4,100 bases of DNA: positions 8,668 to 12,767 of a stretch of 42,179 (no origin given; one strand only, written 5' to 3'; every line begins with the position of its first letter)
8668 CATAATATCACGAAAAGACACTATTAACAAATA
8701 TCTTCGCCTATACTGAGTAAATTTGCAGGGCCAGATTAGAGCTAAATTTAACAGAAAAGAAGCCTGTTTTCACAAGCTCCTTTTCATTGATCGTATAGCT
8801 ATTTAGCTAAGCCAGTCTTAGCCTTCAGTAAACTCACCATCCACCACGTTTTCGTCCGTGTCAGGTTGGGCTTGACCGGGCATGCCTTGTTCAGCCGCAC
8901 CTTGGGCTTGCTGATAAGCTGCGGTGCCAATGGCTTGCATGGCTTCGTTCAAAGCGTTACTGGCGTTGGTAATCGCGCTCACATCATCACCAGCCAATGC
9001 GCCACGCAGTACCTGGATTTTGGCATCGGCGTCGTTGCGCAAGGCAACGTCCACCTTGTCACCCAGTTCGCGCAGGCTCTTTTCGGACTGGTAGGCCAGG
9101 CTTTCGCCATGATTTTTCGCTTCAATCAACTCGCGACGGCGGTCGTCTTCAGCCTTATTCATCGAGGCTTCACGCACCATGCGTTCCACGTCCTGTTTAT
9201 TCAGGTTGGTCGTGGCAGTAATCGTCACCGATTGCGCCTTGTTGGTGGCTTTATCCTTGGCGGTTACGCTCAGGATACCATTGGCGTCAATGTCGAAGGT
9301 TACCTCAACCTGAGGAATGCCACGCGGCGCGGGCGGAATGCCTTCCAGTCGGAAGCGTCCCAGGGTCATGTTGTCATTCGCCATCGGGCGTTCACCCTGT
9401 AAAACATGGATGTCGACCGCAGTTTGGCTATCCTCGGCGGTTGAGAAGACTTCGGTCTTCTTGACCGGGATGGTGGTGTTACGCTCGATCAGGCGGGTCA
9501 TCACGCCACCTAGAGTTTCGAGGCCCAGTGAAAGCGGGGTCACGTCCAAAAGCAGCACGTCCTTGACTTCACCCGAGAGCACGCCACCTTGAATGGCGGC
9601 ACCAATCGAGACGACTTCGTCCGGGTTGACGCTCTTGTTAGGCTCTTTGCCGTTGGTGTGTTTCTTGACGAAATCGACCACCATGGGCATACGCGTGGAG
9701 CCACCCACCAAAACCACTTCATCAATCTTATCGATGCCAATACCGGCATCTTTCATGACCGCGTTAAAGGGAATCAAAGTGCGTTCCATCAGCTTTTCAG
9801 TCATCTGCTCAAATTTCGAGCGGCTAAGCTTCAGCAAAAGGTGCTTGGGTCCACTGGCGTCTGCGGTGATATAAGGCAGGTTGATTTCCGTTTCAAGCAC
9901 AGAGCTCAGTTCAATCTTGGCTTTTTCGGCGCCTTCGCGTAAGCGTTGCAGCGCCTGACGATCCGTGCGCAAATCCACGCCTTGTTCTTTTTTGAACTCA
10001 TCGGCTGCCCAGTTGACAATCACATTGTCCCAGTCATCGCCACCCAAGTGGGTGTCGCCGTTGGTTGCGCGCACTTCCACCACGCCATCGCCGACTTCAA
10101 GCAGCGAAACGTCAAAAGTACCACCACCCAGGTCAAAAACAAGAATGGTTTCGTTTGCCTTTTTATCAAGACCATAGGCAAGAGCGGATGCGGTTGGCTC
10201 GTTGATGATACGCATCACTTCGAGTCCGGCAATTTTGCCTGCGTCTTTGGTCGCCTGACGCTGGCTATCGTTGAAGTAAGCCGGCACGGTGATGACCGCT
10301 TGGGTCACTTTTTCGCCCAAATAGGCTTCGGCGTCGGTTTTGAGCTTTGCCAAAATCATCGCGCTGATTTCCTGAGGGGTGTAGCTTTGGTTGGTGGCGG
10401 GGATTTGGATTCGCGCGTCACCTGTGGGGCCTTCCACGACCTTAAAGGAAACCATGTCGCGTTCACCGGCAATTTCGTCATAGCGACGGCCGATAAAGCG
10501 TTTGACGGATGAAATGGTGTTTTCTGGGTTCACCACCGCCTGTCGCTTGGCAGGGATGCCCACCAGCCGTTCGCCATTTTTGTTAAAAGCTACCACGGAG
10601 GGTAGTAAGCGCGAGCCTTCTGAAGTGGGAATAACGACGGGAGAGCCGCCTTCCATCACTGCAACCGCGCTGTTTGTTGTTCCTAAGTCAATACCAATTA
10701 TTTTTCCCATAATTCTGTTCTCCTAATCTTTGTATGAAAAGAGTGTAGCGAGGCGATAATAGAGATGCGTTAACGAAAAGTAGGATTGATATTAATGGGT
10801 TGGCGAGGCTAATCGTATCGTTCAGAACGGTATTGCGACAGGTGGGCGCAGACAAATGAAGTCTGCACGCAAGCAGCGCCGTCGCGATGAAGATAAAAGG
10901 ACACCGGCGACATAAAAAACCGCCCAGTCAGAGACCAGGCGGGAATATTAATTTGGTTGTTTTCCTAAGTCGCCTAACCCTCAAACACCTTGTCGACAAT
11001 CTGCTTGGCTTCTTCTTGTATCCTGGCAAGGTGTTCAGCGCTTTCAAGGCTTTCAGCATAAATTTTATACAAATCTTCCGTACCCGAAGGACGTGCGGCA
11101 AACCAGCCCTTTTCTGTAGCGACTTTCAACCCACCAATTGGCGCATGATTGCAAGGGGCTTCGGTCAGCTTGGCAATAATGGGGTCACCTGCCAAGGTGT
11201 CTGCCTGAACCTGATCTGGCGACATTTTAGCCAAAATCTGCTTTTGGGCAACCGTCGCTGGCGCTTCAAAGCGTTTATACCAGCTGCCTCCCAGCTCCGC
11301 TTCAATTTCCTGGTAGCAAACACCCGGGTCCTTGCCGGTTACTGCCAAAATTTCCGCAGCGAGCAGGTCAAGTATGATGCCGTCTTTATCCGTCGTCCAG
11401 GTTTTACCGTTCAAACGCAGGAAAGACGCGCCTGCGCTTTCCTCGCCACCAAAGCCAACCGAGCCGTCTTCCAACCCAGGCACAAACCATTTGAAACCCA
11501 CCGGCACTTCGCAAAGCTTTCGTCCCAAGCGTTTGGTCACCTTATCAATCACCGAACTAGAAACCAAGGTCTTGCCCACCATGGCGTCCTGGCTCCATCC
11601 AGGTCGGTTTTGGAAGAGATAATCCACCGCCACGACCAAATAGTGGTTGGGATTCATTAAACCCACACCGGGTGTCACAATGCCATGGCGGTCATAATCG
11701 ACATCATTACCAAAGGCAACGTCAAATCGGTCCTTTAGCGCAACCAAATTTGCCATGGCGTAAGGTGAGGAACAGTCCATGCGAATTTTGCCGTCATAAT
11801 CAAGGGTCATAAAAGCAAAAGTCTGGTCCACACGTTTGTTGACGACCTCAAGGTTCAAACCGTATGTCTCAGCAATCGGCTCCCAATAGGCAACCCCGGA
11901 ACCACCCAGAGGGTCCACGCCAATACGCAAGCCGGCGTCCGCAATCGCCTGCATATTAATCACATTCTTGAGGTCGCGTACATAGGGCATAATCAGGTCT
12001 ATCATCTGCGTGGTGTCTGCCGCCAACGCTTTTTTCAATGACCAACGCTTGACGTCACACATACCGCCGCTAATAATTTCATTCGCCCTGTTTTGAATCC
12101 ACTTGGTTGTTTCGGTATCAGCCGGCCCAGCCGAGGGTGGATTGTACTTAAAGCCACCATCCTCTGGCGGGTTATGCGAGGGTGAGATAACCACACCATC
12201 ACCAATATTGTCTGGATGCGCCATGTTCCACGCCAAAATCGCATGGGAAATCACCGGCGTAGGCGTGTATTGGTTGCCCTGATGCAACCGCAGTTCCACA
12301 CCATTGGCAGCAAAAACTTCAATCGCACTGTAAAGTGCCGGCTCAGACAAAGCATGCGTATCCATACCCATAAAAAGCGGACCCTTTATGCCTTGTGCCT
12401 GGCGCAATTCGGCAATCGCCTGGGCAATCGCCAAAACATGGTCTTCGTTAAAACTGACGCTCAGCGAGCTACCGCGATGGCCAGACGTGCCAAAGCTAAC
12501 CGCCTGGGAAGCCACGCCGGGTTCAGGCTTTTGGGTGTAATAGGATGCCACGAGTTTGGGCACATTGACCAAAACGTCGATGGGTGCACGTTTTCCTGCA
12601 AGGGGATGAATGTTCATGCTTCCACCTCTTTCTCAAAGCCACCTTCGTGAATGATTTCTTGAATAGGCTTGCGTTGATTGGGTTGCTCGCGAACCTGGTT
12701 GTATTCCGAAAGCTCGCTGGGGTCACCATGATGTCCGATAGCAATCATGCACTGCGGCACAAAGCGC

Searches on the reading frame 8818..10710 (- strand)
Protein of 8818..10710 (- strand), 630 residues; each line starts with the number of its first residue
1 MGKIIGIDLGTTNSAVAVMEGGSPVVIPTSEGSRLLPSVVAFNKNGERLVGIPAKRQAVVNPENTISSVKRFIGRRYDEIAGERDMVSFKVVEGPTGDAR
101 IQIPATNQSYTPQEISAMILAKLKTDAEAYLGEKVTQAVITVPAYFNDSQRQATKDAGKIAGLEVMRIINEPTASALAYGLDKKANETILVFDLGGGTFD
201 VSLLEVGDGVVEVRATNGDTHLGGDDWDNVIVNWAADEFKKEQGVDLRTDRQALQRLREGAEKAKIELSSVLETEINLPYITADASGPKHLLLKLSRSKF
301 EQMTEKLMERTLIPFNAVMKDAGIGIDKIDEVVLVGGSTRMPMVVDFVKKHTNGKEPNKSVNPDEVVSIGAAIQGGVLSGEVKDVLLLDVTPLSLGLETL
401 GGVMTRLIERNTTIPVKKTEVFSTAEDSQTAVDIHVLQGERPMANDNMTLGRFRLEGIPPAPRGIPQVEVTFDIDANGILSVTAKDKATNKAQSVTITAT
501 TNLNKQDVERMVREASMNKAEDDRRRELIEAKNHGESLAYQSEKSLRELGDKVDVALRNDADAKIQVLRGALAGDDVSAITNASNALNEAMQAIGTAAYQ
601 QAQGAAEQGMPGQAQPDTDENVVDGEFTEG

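Call 63: search_protein_families(library=pfam, proteins=[window:8818-10710:-])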
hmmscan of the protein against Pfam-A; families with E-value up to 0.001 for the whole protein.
window:8818-10710:- (630 aa): 2 families
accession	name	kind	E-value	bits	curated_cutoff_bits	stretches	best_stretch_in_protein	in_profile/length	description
PF00012.26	HSP70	-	2.5e-253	842.2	20.6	1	4-600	1-599/599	Hsp70 protein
PF06723.19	MreB_Mbl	-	1.6e-15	57.2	27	1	134-241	92-194/327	MreB/Mbl protein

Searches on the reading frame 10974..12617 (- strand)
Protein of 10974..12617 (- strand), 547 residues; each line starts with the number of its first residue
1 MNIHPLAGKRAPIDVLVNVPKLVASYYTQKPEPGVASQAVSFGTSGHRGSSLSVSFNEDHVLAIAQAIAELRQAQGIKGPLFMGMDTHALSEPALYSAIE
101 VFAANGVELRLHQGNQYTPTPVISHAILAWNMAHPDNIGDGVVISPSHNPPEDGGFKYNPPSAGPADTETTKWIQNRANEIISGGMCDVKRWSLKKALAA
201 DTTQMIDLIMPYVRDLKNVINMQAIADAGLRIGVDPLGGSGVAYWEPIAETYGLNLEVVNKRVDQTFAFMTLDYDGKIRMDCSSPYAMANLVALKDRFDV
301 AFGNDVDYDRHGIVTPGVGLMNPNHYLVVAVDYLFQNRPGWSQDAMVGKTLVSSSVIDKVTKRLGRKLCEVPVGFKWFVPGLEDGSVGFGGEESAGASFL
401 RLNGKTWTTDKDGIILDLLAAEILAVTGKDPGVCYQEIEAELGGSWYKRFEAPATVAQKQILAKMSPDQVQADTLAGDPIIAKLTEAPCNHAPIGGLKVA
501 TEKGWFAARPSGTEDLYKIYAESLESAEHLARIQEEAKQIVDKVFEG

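Call 63: search_protein_families(library=pfam, proteins=[window:10974-12617:-])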
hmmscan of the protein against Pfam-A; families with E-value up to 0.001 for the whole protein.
window:10974-12617:- (547 aa): 4 families
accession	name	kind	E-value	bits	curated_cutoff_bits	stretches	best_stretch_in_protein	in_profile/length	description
PF02878.22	PGM_PMM_I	-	2.1e-29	102.4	22.5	1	41-181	3-134/138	Phosphoglucomutase/phosphomannomutase, alpha/beta/alpha domain I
PF02880.22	PGM_PMM_III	-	3.3e-26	92.1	20.7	1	322-437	1-110/115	Phosphoglucomutase/phosphomannomutase, alpha/beta/alpha domain III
PF02879.22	PGM_PMM_II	-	9.7e-12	45.8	29.3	1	211-315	2-100/103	Phosphoglucomutase/phosphomannomutase, alpha/beta/alpha domain II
PF00408.26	PGM_PMM_IV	-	3.8e-08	33.7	23.1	1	484-537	21-65/68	Phosphoglucomutase/phosphomannomutase, C-terminal domain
